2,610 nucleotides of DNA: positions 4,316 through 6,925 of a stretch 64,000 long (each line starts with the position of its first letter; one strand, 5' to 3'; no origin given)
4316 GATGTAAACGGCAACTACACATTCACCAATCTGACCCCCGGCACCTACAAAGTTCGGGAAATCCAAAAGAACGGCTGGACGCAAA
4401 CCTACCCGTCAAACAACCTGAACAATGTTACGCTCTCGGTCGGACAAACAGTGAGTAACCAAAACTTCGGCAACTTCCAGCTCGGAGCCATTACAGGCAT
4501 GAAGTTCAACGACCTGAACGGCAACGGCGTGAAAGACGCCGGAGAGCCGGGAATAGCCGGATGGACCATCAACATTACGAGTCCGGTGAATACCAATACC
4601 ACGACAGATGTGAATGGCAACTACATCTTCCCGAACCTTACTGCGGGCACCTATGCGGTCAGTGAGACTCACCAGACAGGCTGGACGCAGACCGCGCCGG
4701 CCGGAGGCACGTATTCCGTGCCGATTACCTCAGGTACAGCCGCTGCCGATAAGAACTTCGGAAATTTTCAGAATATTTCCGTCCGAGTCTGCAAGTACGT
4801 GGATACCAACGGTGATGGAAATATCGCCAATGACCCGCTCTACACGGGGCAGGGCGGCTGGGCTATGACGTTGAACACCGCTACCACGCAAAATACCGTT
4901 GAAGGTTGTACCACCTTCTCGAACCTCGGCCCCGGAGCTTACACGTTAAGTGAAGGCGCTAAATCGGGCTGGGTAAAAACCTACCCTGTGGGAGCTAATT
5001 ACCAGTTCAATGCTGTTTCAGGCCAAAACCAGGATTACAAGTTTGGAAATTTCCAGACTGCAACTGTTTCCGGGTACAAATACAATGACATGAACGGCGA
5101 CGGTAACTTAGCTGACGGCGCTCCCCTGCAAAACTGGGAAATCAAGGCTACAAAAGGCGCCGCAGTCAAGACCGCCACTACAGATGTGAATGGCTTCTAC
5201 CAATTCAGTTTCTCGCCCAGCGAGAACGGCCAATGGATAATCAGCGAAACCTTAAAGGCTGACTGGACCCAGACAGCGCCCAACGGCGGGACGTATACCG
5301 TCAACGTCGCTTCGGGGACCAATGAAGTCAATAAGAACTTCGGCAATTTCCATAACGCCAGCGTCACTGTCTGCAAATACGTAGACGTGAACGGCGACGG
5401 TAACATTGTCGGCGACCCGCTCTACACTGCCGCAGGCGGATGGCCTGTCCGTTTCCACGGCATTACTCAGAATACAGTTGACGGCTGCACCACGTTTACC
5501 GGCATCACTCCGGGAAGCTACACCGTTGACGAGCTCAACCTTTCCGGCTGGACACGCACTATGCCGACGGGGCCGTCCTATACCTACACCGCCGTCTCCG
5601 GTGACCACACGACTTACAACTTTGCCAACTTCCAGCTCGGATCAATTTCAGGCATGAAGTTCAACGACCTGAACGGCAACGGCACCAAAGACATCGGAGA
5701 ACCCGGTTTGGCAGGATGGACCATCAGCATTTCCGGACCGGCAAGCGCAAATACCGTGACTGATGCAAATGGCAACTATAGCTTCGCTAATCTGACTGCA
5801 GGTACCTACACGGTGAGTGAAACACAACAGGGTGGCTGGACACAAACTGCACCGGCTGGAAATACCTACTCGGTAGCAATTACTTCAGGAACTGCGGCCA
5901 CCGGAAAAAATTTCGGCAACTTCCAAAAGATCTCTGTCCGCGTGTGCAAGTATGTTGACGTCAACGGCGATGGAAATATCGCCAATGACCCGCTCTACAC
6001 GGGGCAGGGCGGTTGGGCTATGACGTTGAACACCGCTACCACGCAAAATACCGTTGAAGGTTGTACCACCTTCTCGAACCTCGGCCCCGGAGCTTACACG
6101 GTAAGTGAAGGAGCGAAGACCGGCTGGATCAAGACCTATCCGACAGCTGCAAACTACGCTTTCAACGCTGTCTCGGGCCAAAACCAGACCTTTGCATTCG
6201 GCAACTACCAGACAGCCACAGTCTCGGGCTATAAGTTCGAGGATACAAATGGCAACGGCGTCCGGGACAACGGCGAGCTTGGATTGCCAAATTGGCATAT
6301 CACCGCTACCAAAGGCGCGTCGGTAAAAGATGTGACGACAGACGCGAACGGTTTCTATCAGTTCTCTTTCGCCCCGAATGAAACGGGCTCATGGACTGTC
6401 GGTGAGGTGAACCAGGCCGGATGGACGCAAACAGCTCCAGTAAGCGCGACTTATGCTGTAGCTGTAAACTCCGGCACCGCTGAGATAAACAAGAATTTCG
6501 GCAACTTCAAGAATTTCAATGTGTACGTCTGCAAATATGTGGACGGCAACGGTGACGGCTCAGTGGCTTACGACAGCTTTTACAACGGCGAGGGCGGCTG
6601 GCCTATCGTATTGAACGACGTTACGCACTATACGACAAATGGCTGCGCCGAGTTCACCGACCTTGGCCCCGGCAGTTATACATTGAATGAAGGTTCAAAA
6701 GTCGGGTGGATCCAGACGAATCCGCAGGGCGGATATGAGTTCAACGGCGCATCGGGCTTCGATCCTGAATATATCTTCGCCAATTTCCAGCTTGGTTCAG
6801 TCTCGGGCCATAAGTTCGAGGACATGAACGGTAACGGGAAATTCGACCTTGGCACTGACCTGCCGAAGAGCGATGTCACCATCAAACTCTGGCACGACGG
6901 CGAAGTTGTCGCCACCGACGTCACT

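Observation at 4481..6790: Recent 1155-bp tandem duplication inside the giant adhesin gene, with 133-bp near-identical cores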

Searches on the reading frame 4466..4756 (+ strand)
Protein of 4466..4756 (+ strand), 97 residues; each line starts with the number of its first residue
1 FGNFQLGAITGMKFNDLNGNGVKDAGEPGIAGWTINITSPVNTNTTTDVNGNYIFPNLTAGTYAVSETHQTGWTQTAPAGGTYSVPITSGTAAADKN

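Call 31: search_protein_families(library=pfam, proteins=[window:4466-4756:+], max_evalue=0.01)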
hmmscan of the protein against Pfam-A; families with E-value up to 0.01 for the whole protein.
window:4466-4756:+ (97 aa): 4 families
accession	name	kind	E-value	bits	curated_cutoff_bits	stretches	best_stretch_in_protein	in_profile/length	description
PF17210.9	SdrD_B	-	5.5e-16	59.2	29.7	1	12-81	6-78/112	SdrD B-like domain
PF13620.12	CarboxypepD_reg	-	9.6e-08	32.7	32.3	1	22-77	6-64/82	Carboxypeptidase regulatory-like domain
PF17802.7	SpaA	-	6.3e-05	23.5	23.1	1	26-69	12-60/91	Prealbumin-like fold domain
PF13715.12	CarbopepD_reg_2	-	0.0012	19.3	32.2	1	22-65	5-48/88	CarboxypepD_reg-like domain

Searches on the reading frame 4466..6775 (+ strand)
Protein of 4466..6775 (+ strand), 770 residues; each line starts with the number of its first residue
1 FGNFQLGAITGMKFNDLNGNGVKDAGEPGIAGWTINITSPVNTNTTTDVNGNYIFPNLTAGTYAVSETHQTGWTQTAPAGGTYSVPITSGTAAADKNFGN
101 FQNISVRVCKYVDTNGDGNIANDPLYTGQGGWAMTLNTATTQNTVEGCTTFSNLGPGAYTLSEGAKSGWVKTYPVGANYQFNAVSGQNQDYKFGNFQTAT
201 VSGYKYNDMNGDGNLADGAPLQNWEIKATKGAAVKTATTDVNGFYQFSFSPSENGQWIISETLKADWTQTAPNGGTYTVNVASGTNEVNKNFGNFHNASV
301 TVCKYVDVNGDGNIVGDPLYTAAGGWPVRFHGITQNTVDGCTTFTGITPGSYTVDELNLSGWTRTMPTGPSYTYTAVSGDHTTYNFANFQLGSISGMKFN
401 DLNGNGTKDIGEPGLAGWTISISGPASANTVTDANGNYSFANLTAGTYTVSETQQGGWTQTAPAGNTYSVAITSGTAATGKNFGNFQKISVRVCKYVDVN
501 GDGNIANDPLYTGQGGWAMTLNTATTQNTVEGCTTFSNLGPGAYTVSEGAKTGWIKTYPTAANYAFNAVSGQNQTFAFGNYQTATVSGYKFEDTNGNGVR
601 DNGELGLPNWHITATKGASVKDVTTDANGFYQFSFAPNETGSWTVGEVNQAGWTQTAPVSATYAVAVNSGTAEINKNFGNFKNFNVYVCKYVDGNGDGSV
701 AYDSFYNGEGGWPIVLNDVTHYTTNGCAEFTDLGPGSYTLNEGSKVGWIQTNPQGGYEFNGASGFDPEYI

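Call 21: find_related_loci(query=window:4466-6775:+, collection=genome_contigs, flank=8000)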
Query window:4466-6775:+ (770 aa) in genome_contigs; peptide patterns used: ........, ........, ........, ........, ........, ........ (x = any residue, [..] = any of these).
112 stretches matched a pattern; 16 encode a relative of the query (tblastn E <= 1e-3); 16 distinct loci.
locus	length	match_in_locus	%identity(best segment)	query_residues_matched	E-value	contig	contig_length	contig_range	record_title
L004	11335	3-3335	39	1-760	6e-139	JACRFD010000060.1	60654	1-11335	MAG: Ignavibacteriales bacterium isolate NC_groundwater_1716_Pr3_B-0.1um_38_18 SR-2_scaffold_141_2416337, whole genome s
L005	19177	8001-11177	37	1-760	6e-133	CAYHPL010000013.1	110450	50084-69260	MAG TPA_asm: uncultured Chitinophagales bacterium isolate ERP119705_co15_15 genome assembly, contig: NODE_85_length_1104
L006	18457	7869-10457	41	1-764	9e-149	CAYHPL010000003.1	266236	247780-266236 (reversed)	MAG TPA_asm: uncultured Chitinophagales bacterium isolate ERP119705_co15_15 genome assembly, contig: NODE_11_length_2662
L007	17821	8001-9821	36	1-754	1e-84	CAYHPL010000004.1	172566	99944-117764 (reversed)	MAG TPA_asm: uncultured Chitinophagales bacterium isolate ERP119705_co15_15 genome assembly, contig: NODE_26_length_1725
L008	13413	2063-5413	30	1-755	1e-72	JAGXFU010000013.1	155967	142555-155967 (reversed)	MAG: Actinomycetes bacterium isolate LH_M22 k141_1072427, whole genome shotgun sequence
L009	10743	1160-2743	30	1-766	2e-45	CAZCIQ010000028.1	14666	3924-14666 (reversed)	MAG TPA_asm: uncultured Candidatus Saccharibacteria bacterium isolate binchicken_co125_174 genome assembly, contig: NODE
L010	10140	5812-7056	32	1-766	8e-43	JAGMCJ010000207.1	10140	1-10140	MAG: Thermoplasmata archaeon isolate RS_17_1 ZL495.bin.1.fa_207, whole genome shotgun sequence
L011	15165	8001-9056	37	1-756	2e-33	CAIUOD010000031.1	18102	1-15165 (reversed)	Candidatus Adlerbacteria bacterium isolate MJ-time_bin-4889 genome assembly, contig: bin-4889:31/41, whole genome shotgu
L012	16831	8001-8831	37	1-755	3e-33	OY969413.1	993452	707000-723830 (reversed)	MAG: Candidatus Kaiserbacteria bacterium isolate MFD01223.bin.1.23 genome assembly, chromosome: 1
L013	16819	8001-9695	27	1-759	8e-28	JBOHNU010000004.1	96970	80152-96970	MAG: Candidatus Saccharimonadales bacterium isolate SD8029_maxbin2.bin.13 NODE_14_length_96970_cov_2.790682, whole genom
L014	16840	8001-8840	33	1-751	1e-26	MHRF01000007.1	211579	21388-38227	MAG: Candidatus Taylorbacteria bacterium RIFCSPHIGHO2_01_FULL_46_22b rifcsphigho2_01_scaffold_280, whole genome shotgun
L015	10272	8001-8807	39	1-756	1e-34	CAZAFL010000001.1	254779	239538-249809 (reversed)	MAG TPA_asm: uncultured Chlorobiaceae bacterium isolate binchicken_co185_181 genome assembly, contig: NODE_45_length_254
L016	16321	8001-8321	44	8-756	4e-18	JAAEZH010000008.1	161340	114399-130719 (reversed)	MAG: Bacteroidetes bacterium isolate P03SST1bin.21 NODE_71_length_161340_cov_7.38832, whole genome shotgun sequence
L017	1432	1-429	39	14-678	2e-10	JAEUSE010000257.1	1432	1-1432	MAG: Candidatus Doudnabacteria bacterium isolate new MAG-295 NODE_257_length_1432_cov_3.177860, whole genome shotgun seq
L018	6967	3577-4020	33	9-740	3e-8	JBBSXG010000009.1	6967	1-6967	MAG: Nanoarchaeota archaeon isolate H51-bin037_1 H51_bin037_1_000000000009, whole genome shotgun sequence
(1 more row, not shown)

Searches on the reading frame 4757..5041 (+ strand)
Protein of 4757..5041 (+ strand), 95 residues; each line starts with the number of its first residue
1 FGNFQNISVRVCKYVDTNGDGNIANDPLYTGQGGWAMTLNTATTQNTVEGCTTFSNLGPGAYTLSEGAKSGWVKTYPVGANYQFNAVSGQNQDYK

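Call 22: find_related_loci(query=window:4757-5041:+, collection=metagenome_contigs, flank=8000)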
Query window:4757-5041:+ (95 aa) in metagenome_contigs; peptide patterns used: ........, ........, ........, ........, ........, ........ (x = any residue, [..] = any of these).
600 stretches matched a pattern (row limit reached: there are more); 9 encode a relative of the query (tblastn E <= 1e-3); 9 distinct loci.
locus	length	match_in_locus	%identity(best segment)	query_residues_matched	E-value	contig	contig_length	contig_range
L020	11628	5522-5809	42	1-91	7e-17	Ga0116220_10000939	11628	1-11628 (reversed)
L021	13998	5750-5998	35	1-75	6e-9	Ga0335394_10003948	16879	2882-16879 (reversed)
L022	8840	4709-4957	35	1-75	6e-9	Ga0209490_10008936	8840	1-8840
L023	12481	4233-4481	35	1-75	9e-9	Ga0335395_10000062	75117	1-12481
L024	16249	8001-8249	35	1-75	8e-9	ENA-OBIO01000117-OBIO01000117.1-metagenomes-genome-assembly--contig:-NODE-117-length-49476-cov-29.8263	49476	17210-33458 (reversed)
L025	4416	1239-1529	35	1-91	1e-8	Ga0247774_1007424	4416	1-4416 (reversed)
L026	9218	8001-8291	34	1-91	6e-8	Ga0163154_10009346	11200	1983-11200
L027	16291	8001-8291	34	1-91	6e-8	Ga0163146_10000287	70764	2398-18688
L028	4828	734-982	31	1-75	3e-7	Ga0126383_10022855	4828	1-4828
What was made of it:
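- Tried and rejected: The scan of JGI metagenome contigs with the B1 domain found only hits of <= 42% identity (call 22).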

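Call 31: search_protein_families(library=pfam, proteins=[window:4757-5041:+], max_evalue=0.01)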
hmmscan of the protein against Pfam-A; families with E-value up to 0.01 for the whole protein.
window:4757-5041:+ (95 aa): 0 families

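Call 38: search_solved_structures(query=A2, max_evalue=1, show_alignments=1)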
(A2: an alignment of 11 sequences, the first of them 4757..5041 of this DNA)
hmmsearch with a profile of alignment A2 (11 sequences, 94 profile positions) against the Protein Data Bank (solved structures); distinct sequences matched with E-value up to 1: 21.
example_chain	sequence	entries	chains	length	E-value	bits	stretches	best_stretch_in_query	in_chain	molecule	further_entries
2m7n_A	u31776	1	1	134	0.00036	23.9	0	13-28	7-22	Calcium-binding protein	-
1jfj_A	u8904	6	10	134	0.00053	23.3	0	13-28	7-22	CALCIUM-BINDING PROTEIN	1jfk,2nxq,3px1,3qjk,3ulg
6s50_A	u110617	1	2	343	0.0011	22.3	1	44-79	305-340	Streptavidin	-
9c7v_B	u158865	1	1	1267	0.0017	21.7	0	47-64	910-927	BOS complex subunit NOMO2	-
2ww8_A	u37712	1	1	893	0.002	21.5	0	43-67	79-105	CELL WALL SURFACE ANCHOR FAMILY PROTEIN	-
2jnx_A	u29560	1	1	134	0.0034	20.8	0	12-49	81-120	Calcium binding protein 2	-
6s4q_A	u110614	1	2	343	0.0065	19.8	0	44-79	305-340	Streptavidin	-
5xop_A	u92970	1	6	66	0.012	19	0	13-28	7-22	Calcium-binding protein 1 (EhCBP1), putative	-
2m7k_A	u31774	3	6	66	0.031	17.7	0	13-28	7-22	Calcium-binding protein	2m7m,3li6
1yx7_A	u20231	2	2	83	0.13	15.7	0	4-32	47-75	Calsensin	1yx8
3txa_A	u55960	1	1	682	0.14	15.6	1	42-74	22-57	Cell wall surface anchor family protein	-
6y1r_A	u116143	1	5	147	0.15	15.5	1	13-33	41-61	Nb22-LBT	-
2ojr_A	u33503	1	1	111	0.22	15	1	14-35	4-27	Ubiquitin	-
4ekv_A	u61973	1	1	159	0.24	14.8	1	42-79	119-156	Streptavidin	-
9l6d_A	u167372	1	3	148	0.24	14.8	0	10-30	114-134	Azurin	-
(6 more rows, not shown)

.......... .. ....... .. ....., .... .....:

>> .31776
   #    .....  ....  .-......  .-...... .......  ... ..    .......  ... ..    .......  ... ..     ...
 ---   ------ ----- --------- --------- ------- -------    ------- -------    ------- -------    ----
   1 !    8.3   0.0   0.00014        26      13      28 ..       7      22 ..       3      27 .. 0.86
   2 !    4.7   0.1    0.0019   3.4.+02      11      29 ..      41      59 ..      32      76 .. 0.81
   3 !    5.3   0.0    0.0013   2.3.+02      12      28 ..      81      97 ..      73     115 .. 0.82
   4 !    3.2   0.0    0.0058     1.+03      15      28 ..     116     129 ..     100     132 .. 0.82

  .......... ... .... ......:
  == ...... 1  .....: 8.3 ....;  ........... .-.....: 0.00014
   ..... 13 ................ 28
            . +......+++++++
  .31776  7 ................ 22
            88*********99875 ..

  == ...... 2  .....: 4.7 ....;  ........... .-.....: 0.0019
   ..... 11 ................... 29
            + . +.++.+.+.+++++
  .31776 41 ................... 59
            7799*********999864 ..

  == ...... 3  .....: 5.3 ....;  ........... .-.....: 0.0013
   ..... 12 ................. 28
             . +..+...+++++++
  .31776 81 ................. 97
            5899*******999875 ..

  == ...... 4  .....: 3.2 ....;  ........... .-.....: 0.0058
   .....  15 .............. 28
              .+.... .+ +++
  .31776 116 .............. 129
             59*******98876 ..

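Call 50: predict_structure(alignment_id=A2)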
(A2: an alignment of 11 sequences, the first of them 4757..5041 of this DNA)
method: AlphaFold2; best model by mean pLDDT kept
length: 95 residues; sequences in the alignment: 11
mean_pLDDT: 84.9   pTM: 0.72
mean pLDDT of the five models: 84.9, 83.5, 80.5, 75.3, 68.7
residues with pLDDT >= 90: 33; 70-90: 54; 50-70: 7; < 50: 1
segments of 3 or more residues with pLDDT < 50: none
pLDDT, mean of each block of 10 residues (from residue 1): 77 88 87 91 89 90 88 75 85 75
secondary structure, 60 per line:
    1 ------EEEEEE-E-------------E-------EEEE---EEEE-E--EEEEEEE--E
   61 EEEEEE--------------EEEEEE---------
elements in order: E7-12 E36-39 E43-46 E51-57 E60-66 E81-86
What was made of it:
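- On SdrD B-like / CnaB domain (PF17210): The AF2 model of B1 has pLDDT 84.9 (call 50).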

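Call 52: fold_search(model_id=the predicted structure, library=pdb)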
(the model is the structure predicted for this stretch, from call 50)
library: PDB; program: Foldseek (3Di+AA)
matches with E <= 10: 778; with E <= 0.001: 0
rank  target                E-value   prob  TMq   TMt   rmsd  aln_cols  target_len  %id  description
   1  9oj3_A                1.6e-02  1.00  0.49  0.56   4.1        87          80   22  Crystal structure of the SpyTag003-SpyCatcher003 complex (released 2025-06-25)
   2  8bdw_A                3.3e-02  1.00  0.57  0.57   4.1        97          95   18  Crystal structure of CnaB2 domain from Lactobacillus plantarum (released 2023-02-22)
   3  4mli_C                3.7e-02  1.00  0.56  0.63   2.7        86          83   16  Crystal structure of the SpyTag/SpyCatcher complex (released 2013-11-13)
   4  3irp                  3.7e-02  1.00  0.56  0.15   5.2       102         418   19  Crystal structure of functional region of UafA from Staphylococcus saprophyticus at 1.50 angstrom resolution (released 2010-09-08)
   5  8bdw_H                3.7e-02  1.00  0.56  0.55   4.3        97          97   20  Crystal structure of CnaB2 domain from Lactobacillus plantarum (released 2023-02-22)
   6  4mls_A                4.6e-02  0.99  0.50  0.57   3.9        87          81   20  Crystal structure of the SpyTag and SpyCatcher-deltaN1 complex (released 2013-11-13)
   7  3irz                  9.2e-02  1.00  0.51  0.14   3.2        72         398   21  Crystal structure of functional region of UafA from Staphylococcus saprophyticus in P212121 form (released 2010-09-08)
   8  3is0                  1.1e-01  0.95  0.48  0.14   4.3        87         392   18  Crystal structure of functional region of UafA from Staphylococcus saprophyticus in the presence of cholesterol (released 2010-09-08)
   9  6fwv_B                1.4e-01  0.98  0.56  0.12   3.3        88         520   18  The Bacillus anthracis TIE protein (released 2018-08-08)
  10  10ps                  1.7e-01  0.98  0.61  0.12   3.9        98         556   18  Crystal structure of SdrD A2-A3-B1-B2 domains from Staphylococcus aureus JH1 (released 2026-02-11)
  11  2dv6_A                1.8e-01  0.60  0.36  0.12   6.7        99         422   11  Crystal structure of nitrite reductase from Hyphomicrobium denitrificans (released 2007-02-20)
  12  6hif_Y                2.1e-01  0.97  0.50  0.54   3.7        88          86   11  Kuenenia stuttgartiensis hydrazine dehydrogenase complex (released 2019-04-17)
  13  3phs                  2.2e-01  0.97  0.59  0.26   4.0       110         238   18  Crystal Structure of GBS52, the minor pilin in gram-positive pathogen Streptococcus agalactiae (released 2010-11-17)
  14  6fwv_A                2.6e-01  0.96  0.56  0.12   3.2        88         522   18  The Bacillus anthracis TIE protein (released 2018-08-08)
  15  6czt_MODEL_1_A        2.6e-01  0.66  0.41  0.47   7.3        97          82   18  CS-rosetta determined structures of the N-terminal domain of AlgF from P. aeruginosa (released 2019-04-17)
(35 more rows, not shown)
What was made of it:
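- On SdrD B-like / CnaB domain (PF17210): The best PDB fold matches are CnaB2/SpyCatcher, UafA and SdrD B1-B2 at TM 0.5-0.6, but with weak E-values of 0.016-0.3 (call 52).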

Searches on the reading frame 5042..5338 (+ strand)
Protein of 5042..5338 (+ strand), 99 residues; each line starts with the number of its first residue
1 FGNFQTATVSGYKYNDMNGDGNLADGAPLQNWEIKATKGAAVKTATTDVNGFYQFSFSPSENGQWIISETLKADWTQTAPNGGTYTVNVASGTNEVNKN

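Call 31: search_protein_families(library=pfam, proteins=[window:5042-5338:+], max_evalue=0.01)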
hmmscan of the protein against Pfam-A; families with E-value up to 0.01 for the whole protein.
window:5042-5338:+ (99 aa): 2 families
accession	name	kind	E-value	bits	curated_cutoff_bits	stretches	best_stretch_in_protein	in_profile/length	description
PF17210.9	SdrD_B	-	1e-05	26.1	29.7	1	11-86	5-81/112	SdrD B-like domain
PF13620.12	CarboxypepD_reg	-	1.6e-05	25.6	32.3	1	24-90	9-80/82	Carboxypeptidase regulatory-like domain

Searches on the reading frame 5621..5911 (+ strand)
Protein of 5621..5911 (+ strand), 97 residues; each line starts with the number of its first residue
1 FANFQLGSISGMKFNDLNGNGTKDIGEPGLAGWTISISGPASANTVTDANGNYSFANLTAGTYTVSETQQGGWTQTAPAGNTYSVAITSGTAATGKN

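Call 31: search_protein_families(library=pfam, proteins=[window:5621-5911:+], max_evalue=0.01)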
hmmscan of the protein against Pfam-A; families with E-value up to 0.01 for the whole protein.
window:5621-5911:+ (97 aa): 6 families
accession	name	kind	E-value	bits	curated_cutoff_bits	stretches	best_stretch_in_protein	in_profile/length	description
PF17210.9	SdrD_B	-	4.4e-15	56.3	29.7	1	10-78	4-75/112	SdrD B-like domain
PF13620.12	CarboxypepD_reg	-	7.1e-09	36.3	32.3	1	30-87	14-79/82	Carboxypeptidase regulatory-like domain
PF17802.7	SpaA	-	3.4e-06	27.6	23.1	1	30-69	16-60/91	Prealbumin-like fold domain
PF13715.12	CarbopepD_reg_2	-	5e-06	26.9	32.2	1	26-68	10-51/88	CarboxypepD_reg-like domain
PF19403.5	SpaA_2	-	0.0013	19.7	25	1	31-82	24-76/96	Prealbumin-like fold domain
PF14686.12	fn3_3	-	0.0063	16.7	24.4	1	45-94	29-74/75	Polysaccharide lyase family 4, domain II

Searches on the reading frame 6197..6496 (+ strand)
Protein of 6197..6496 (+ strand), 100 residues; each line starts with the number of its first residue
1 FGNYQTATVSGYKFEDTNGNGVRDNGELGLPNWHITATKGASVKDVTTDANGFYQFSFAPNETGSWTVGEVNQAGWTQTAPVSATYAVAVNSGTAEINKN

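Call 31: search_protein_families(library=pfam, proteins=[window:6197-6496:+], max_evalue=0.01)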
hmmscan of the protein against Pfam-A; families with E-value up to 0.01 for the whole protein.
window:6197-6496:+ (100 aa): 2 families
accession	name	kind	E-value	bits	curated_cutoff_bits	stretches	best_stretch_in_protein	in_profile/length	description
PF17210.9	SdrD_B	-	4.2e-10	40.2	29.7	1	11-82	5-76/112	SdrD B-like domain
PF13620.12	CarboxypepD_reg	-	2.6e-05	24.9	32.3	1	22-85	6-72/82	Carboxypeptidase regulatory-like domain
